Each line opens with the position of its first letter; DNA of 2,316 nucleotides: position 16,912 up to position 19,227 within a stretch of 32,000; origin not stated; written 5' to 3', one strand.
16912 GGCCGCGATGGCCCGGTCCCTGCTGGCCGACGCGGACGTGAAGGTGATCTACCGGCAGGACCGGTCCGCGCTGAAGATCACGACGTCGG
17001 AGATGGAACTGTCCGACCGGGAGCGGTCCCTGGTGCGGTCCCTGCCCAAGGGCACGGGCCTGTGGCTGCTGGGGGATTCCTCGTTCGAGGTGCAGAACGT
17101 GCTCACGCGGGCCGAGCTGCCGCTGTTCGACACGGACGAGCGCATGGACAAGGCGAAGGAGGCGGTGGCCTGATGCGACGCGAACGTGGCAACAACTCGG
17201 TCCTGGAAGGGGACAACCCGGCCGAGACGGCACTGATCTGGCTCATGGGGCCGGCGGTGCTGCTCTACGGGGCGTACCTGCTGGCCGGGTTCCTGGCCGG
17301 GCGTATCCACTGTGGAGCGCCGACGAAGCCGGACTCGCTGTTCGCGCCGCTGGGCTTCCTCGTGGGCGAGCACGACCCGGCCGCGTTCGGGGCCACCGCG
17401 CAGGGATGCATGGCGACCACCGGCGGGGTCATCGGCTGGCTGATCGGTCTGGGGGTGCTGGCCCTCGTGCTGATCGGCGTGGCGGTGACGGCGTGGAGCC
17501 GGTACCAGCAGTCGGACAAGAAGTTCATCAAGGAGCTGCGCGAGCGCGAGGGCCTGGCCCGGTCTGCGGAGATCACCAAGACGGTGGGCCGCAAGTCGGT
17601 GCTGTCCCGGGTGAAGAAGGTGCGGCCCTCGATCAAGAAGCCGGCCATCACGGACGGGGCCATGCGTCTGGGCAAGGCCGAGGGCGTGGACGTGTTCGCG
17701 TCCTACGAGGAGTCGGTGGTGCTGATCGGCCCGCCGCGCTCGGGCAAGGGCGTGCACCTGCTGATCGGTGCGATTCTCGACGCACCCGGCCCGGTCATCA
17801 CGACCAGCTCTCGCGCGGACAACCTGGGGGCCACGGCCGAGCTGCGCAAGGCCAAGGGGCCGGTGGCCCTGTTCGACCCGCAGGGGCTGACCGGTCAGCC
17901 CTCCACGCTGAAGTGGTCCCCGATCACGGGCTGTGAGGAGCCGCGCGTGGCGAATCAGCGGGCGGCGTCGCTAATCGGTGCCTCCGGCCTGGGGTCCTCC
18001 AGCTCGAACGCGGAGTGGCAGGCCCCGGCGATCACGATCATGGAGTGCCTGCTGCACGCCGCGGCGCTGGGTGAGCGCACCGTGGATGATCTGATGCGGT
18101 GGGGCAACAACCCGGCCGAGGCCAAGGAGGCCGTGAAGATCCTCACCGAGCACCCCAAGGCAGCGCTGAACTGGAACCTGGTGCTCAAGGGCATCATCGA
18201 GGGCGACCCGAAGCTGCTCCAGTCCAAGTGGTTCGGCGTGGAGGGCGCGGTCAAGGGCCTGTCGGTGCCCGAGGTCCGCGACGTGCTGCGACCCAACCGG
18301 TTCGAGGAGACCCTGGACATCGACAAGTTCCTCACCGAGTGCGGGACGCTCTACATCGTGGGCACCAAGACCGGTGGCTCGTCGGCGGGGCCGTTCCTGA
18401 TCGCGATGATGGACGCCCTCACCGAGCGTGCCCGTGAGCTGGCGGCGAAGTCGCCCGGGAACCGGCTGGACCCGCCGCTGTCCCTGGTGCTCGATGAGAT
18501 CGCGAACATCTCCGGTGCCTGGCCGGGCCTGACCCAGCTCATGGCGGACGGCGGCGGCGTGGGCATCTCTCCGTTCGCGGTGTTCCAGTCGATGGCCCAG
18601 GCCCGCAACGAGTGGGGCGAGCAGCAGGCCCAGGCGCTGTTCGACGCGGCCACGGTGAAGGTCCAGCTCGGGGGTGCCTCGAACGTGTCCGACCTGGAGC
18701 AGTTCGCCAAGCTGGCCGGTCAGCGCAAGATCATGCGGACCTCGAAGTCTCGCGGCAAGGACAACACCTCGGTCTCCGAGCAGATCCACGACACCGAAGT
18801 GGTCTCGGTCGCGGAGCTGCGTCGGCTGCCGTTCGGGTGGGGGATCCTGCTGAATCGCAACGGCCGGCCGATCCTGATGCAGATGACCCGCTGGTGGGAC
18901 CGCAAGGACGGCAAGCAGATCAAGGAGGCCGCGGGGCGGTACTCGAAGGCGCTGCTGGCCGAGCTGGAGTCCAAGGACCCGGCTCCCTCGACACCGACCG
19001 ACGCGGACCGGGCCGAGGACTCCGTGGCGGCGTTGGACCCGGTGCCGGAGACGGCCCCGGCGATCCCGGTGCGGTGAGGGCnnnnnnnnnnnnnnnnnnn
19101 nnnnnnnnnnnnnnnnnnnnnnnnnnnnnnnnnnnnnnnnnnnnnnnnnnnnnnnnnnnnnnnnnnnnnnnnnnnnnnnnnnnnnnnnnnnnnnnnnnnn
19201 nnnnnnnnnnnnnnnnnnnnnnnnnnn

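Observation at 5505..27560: Island at tRNA-Asn: T4SS-type actinobacterial conjugative element with no recognisable relaxase and no tRNA-proximal integrase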

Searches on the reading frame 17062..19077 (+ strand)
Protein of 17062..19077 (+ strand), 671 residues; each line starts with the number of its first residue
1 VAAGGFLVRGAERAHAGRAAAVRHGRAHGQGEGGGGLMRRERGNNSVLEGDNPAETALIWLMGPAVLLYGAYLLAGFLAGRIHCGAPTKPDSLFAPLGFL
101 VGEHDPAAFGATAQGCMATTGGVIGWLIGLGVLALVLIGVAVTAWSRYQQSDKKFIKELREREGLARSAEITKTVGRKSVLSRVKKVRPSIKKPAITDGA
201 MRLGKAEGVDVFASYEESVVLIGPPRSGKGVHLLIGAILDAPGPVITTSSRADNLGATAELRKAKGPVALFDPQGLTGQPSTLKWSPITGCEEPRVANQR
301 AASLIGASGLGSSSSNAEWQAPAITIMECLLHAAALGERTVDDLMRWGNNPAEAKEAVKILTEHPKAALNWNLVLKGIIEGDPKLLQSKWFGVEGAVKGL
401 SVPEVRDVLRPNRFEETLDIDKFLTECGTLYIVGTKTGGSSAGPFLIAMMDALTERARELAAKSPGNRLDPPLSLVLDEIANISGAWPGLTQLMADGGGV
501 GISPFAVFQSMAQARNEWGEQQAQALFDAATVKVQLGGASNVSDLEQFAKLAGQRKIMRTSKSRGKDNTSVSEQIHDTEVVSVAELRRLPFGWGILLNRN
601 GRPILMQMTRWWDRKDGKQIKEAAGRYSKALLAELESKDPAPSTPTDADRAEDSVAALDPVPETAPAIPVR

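Call 7: search_protein_families(library=pfam, proteins=[window:17062-19077:+], max_evalue=0.01)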
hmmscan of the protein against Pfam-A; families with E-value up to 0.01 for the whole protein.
window:17062-19077:+ (671 aa): 3 families
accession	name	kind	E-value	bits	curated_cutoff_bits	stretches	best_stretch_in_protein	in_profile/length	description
PF12696.13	TraG-D_C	-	1.1e-23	84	22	1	472-590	1-125/126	TraM recognition site of TraD and TraG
PF02534.20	T4SS-DNA_transf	-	9.9e-18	64.7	20.1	2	445-620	281-454/468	Type IV secretory system Conjugative DNA transfer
PF10412.15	TrwB_AAD_bind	-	1.1e-09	38.2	20.5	1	428-604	206-381/387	Type IV secretion-system coupling protein DNA-binding domain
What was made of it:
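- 17173..19077 (+): VirD4/TraG-type coupling protein (634 aa). Pfam TraG-D_C, T4SS-DNA_transf and TrwB_AAD_bind (call 7).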

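Call 13: search_protein_families(library=ncbifam, proteins=[window:17062-19077:+], max_evalue=0.01)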
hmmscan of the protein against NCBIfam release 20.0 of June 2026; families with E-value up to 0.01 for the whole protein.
window:17062-19077:+ (671 aa): 6 families
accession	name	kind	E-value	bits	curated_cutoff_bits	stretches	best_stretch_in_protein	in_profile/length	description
NF045973.1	conju_CD1115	equivalog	3.4e-17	62.4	250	1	403-607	228-431/442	VirD4-like conjugal transfer protein, CD1115 family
NF010450.0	PRK13876.1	subfamily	1e-06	27.3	674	1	213-274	141-202/667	IncP-type conjugal transfer protein TraG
NF010453.0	PRK13880.1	subfamily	0.00012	20.4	586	1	132-289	91-241/630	conjugal transfer coupling protein TraG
TIGR03743.1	SXT_TraD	subfamily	0.0072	14.8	366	1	470-570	485-583/636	conjugative transfer system coupling protein TraD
NF058583.1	LAXTG_small_WW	exception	0.0085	15.7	65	0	112-147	13-48/54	LAXTG motif-containing small protein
NF010424.0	PRK13850.1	equivalog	0.0089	14.2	681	0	219-288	142-210/670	type IV secretion system ATPase VirD4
